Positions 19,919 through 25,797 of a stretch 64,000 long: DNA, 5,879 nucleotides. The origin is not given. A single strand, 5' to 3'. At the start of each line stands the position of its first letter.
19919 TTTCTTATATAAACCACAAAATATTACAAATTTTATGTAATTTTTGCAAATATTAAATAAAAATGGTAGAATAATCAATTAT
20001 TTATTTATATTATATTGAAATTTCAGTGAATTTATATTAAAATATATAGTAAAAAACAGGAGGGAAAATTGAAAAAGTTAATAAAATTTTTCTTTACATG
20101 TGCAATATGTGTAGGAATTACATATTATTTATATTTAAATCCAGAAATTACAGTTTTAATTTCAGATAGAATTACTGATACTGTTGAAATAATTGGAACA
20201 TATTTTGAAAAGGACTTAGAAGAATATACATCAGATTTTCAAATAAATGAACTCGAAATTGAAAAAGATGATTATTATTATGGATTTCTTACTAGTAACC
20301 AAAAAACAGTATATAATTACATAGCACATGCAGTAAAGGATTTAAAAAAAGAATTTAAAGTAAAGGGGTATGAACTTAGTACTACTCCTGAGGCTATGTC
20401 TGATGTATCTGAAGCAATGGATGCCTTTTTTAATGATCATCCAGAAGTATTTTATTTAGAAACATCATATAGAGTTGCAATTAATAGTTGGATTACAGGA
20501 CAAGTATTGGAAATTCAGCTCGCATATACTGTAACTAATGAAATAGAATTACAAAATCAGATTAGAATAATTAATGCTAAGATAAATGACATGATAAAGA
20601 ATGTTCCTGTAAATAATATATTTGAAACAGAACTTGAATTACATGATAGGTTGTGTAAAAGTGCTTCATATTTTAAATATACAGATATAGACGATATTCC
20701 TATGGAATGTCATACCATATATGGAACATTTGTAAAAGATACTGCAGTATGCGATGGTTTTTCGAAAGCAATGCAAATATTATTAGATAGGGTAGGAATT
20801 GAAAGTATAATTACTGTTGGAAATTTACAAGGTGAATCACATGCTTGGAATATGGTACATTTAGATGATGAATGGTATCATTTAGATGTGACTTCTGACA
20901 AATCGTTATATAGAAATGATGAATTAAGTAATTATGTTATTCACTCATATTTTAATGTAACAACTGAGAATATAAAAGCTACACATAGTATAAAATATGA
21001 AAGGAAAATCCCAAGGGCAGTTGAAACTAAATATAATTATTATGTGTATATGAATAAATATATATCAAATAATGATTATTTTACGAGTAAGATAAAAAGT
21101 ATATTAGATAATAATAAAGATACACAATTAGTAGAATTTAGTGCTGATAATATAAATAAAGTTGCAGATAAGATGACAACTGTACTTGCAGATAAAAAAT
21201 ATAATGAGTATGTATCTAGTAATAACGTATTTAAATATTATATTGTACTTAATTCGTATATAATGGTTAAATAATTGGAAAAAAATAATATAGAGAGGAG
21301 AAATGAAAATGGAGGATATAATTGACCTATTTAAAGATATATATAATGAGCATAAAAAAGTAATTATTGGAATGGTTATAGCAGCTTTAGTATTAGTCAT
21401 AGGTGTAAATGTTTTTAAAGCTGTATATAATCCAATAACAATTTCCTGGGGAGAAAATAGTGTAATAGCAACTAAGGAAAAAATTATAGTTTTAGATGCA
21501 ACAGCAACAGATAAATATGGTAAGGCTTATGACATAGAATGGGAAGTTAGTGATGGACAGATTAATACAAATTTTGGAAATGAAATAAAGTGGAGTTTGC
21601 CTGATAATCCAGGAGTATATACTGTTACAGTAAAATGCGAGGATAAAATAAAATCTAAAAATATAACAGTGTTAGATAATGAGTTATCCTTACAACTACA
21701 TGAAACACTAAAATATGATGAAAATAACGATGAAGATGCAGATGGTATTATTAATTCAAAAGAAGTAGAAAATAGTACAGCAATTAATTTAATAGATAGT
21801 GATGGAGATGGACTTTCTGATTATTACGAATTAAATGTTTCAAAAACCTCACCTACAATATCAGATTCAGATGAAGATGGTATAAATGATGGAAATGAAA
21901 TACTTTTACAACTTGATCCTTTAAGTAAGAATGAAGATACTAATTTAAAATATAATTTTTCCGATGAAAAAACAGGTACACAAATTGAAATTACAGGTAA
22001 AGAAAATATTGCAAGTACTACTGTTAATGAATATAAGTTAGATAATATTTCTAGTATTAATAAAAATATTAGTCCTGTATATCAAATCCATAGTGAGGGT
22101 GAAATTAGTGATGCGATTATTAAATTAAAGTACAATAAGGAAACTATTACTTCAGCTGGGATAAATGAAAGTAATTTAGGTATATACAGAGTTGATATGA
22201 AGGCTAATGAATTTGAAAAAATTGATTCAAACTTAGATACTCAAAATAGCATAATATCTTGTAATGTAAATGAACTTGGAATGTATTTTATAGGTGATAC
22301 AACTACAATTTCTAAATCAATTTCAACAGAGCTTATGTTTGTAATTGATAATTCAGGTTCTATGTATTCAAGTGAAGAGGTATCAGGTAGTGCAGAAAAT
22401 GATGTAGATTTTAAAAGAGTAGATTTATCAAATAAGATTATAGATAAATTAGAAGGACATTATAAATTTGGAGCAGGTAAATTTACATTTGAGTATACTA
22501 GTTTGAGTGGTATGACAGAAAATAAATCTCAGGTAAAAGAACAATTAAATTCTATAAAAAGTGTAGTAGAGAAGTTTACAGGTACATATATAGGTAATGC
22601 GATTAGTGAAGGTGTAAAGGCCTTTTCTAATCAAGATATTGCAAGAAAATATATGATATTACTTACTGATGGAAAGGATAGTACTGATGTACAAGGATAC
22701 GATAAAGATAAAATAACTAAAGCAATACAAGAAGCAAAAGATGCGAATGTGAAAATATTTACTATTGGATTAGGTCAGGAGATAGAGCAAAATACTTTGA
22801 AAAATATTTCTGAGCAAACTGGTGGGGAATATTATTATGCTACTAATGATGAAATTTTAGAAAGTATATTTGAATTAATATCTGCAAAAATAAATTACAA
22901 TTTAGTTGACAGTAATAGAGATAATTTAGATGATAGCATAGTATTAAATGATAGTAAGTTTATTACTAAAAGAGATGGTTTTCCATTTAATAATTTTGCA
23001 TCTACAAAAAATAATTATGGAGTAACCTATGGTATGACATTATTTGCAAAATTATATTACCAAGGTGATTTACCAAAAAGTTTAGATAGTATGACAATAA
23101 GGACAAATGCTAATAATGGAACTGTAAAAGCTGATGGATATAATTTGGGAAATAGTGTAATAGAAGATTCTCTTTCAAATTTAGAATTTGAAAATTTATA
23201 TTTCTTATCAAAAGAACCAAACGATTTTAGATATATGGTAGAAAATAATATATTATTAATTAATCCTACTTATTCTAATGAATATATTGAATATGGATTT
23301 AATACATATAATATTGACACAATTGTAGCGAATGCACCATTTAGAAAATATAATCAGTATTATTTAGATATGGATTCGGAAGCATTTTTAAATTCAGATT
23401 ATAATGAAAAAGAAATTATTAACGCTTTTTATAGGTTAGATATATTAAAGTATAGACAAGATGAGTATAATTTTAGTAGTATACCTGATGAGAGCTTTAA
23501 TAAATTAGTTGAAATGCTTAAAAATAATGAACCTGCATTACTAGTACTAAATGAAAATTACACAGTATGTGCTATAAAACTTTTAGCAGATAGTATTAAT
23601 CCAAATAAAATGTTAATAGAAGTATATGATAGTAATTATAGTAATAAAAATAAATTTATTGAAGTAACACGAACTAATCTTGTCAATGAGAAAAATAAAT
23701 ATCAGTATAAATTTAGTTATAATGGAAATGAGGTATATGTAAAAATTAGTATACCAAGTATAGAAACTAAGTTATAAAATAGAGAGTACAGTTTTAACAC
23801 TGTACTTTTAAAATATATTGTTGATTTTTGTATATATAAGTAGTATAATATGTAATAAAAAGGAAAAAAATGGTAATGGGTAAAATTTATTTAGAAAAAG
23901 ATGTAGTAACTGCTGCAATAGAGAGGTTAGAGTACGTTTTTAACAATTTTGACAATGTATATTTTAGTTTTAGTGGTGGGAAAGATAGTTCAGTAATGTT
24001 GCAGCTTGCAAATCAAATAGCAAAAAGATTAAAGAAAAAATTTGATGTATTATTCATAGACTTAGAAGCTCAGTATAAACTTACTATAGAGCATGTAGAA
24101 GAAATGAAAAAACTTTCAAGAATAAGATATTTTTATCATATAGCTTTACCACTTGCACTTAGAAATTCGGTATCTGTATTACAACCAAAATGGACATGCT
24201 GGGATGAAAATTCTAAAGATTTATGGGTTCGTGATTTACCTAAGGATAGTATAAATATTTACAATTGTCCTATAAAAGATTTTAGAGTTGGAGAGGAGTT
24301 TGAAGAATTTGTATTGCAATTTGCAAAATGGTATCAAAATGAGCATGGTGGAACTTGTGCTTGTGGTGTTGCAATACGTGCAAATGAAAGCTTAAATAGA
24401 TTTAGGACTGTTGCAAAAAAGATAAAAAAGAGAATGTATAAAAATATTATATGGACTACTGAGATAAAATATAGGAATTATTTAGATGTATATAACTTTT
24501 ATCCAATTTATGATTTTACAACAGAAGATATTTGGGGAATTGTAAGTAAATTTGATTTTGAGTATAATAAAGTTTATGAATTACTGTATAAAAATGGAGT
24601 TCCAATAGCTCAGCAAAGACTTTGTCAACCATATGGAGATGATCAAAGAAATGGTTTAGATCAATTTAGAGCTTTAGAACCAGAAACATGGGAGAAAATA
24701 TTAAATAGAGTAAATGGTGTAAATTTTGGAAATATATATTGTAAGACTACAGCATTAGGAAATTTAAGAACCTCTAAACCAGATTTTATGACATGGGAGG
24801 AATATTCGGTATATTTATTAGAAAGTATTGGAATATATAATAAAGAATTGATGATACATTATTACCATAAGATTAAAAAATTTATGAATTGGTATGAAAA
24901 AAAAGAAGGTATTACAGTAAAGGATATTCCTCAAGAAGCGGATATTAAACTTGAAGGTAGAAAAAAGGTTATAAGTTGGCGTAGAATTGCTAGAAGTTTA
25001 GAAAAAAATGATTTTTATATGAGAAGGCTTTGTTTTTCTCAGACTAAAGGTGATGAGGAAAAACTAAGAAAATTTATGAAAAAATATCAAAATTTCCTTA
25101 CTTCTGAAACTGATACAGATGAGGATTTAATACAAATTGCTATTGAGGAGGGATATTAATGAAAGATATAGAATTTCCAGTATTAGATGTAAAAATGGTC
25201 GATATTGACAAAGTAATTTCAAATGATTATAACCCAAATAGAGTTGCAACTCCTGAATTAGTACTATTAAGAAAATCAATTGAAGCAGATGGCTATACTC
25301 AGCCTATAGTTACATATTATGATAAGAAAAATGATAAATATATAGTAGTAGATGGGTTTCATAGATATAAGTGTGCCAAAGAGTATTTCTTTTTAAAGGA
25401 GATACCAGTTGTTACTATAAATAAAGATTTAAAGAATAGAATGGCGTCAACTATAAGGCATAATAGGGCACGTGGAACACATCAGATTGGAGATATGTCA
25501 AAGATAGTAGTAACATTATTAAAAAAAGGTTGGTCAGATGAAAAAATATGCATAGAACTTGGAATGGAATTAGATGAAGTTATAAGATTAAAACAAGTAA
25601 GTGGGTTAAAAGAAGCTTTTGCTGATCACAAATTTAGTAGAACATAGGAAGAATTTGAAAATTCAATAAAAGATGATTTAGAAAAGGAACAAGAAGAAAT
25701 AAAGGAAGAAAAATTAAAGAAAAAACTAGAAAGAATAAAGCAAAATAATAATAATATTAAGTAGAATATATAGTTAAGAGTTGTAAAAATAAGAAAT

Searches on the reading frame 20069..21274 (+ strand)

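Call 44: search_protein_families(library=pfam, proteins=[window:20069-21274:+], max_evalue=0.0001)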
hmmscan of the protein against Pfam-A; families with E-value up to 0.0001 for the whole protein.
window:20069-21274:+ (401 aa): 1 family
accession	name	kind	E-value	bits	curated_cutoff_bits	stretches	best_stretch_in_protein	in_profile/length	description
PF01841.26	Transglut_core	-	2e-06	28.5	23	1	188-273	18-107/108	Transglutaminase-like superfamily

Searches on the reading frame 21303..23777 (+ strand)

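Call 44: search_protein_families(library=pfam, proteins=[window:21303-23777:+], max_evalue=0.0001)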
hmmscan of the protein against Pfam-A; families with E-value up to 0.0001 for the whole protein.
window:21303-23777:+ (824 aa): 4 families
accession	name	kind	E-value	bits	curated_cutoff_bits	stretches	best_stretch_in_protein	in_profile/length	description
PF00092.34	VWA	-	1.2e-17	65.2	23.8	1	344-523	2-172/174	von Willebrand factor type A domain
PF13519.12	VWA_2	-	9.7e-08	33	27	1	344-458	1-107/107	von Willebrand factor type A domain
PF13768.12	VWA_3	-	3.5e-06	27.6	27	1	414-511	60-154/155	von Willebrand factor type A domain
PF18884.5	TSP3_bac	-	4.7e-06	26.8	25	0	165-178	1-14/22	Bacterial TSP3 repeat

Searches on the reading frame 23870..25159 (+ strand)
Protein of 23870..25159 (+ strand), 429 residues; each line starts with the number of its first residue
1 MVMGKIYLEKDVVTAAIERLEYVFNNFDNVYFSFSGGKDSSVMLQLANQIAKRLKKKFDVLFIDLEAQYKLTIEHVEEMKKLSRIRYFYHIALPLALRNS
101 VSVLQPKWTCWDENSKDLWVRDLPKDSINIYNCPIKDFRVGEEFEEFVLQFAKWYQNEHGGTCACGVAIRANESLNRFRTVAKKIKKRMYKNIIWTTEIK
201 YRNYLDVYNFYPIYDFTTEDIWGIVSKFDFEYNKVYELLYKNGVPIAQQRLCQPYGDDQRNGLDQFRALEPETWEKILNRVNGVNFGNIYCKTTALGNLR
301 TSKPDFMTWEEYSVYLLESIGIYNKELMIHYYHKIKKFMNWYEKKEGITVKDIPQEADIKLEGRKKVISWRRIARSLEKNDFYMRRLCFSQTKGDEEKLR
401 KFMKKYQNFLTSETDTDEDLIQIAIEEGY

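Call 3: search_protein_families(library=pfam, proteins=[window:23870-25159:+], max_evalue=0.1)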
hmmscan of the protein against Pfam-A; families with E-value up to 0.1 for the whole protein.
window:23870-25159:+ (429 aa): 5 families
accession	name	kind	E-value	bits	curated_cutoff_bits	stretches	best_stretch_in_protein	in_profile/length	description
PF11922.13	DUF3440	-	7.7e-28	97.9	25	2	243-348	1-103/182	Domain of unknown function (DUF3440)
PF01507.26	PAPS_reduct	-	6.2e-13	49.6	22.5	2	30-86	2-54/175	Phosphoadenosine phosphosulfate reductase domain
PF01171.26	ATP_bind_3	-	0.0023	18.1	27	1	32-86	4-60/182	PP-loop family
PF21214.3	SelB_WH_2nd_bact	-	0.058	13.7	27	0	369-405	8-43/59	Selenocysteine-specific elongation factor, winged helix domain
PF00448.28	SRP54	-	0.06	13.4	22.7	0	14-87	42-113/196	SRP54-type protein, GTPase domain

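Call 4: search_protein_families(library=ncbifam, proteins=[window:23870-25159:+], max_evalue=0.1)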
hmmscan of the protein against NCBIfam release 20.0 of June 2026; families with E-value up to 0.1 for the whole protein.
window:23870-25159:+ (429 aa): 17 families
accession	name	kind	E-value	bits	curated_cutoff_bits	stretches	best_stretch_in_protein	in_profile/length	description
NF003587.0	PRK05253.1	subfamily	3.5e-08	33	195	1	16-236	16-209/301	sulfate adenylyltransferase subunit CysD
NF006327.0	PRK08557.1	equivalog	2.1e-07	30.1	366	1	28-81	182-231/415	hypothetical protein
TIGR02039.1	CysD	subfamily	8.3e-07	28.9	396.6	1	16-87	8-79/294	sulfate adenylyltransferase, small subunit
NF009214.0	PRK12563.1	equivalog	1.7e-06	27.7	413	1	16-82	31-97/317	sulfate adenylyltransferase subunit CysD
NF010367.0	PRK13795.1-2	equivalog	6.3e-06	24.9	456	1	26-82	240-293/584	hypothetical protein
NF002537.0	PRK02090.1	equivalog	2.4e-05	24.1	154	1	15-81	27-90/244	phosphoadenylyl-sulfate reductase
NF010366.0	PRK13795.1-1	equivalog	5.1e-05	21.6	745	1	29-83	268-320/667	hypothetical protein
NF007972.0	PRK10696.1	equivalog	0.00031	20.1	272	1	13-69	28-83/295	tRNA 2-thiocytidine(32) synthetase TtcA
TIGR00434.1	cysH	subfamily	0.00032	20.6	165.1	0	203-242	142-181/214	phosophoadenylyl-sulfate reductase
NF010368.0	PRK13795.1-3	equivalog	0.00046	18.6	588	1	29-81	249-297/635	hypothetical protein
TIGR03183.1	DNA_S_dndC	equivalog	0.00047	19.2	290.4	1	33-229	19-201/447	DNA phosphorothioation system sulfurtransferase DndC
NF005316.0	PRK06850.1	equivalog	0.00069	18.5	536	0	169-229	162-215/505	hypothetical protein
TIGR02432.1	lysidine_TilS_N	equivalog_domain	0.00076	19.5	93.6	1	32-89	4-63/189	tRNA lysidine(34) synthetase TilS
NF006351.0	PRK08576.1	equivalog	0.0011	17.7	290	1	17-81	226-284/436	hypothetical protein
TIGR02057.1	PAPS_reductase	equivalog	0.002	18.1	254.2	0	16-82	13-75/224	phosphoadenosine phosphosulfate reductase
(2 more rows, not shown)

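Call 5: search_protein_families(library=padloc, proteins=[window:23870-25159:+], max_evalue=0.1)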
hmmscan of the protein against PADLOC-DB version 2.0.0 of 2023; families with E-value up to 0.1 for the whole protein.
window:23870-25159:+ (429 aa): 4 families
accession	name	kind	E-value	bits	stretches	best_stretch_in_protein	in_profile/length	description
PDLC02510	BrxP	-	1.9e-06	24.4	1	12-84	113-187/779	BrxP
PDLC02662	DndC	-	1.3e-05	22.4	1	168-231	158-214/481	DndC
PDLC01533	Cas3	-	2.7e-05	20.7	1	334-405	312-380/897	CAS-I; effector_G3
PDLC02661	DndC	-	0.00015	18.9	1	32-229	27-208/468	DndC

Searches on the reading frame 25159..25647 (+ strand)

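Call 3: search_protein_families(library=pfam, proteins=[window:25159-25647:+], max_evalue=0.1)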
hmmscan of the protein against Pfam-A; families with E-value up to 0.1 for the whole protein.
window:25159-25647:+ (162 aa): 1 family
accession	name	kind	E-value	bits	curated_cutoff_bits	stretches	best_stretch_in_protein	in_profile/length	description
PF02195.25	ParB_N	-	1.4e-07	31.9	26.3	1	11-93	3-84/95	ParB N-terminal domain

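Call 4: search_protein_families(library=ncbifam, proteins=[window:25159-25647:+], max_evalue=0.1)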
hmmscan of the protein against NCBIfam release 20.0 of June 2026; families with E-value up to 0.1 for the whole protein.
window:25159-25647:+ (162 aa): 8 families
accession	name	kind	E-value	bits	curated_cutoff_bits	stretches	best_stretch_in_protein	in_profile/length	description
TIGR04285.1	nucleoid_noc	exception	9.3e-08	31.7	315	1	11-90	2-79/255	nucleoid occlusion protein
NF010406.0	PRK13832.1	subfamily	2.6e-07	29.5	640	1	33-153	28-148/578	plasmid partitioning protein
TIGR00180.1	parB_part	domain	8.1e-06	25.7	58.45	1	12-105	6-100/186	ParB/RepB/Spo0J family partition protein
NF033589.0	staphy_B_SbnI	equivalog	1e-05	25.1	350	1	11-90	8-82/254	bifunctional transcriptional regulator/O-phospho-L-serine synthase SbnI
NF053625.1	SerKinSerKArch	equivalog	3.2e-05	23.2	380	1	8-89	13-90/244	ADP-dependent L-serine kinase SerK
TIGR03734.1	PRTRC_parB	hypoth_equivalog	0.0033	16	278.6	1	24-110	6-95/555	PRTRC system ParB family protein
TIGR03764.1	ICE_PFGI_1_parB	hypoth_equivalog_domain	0.01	15.5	143.75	1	7-77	5-77/260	ParB family protein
NF003231.0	PRK04195.2-1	equivalog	0.031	13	442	1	65-146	329-408/517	replication factor C large subunit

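Call 5: search_protein_families(library=padloc, proteins=[window:25159-25647:+], max_evalue=0.1)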
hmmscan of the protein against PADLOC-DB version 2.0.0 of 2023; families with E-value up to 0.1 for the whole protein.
window:25159-25647:+ (162 aa): 2 families
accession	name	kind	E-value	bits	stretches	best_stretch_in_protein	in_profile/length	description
PDLC03229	MTase_II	-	1.9e-05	21.6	1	14-118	13-115/436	Type II methyltransferase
PDLC03993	PD-Lambda-5_A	-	0.0033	15.4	1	48-103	60-108/169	-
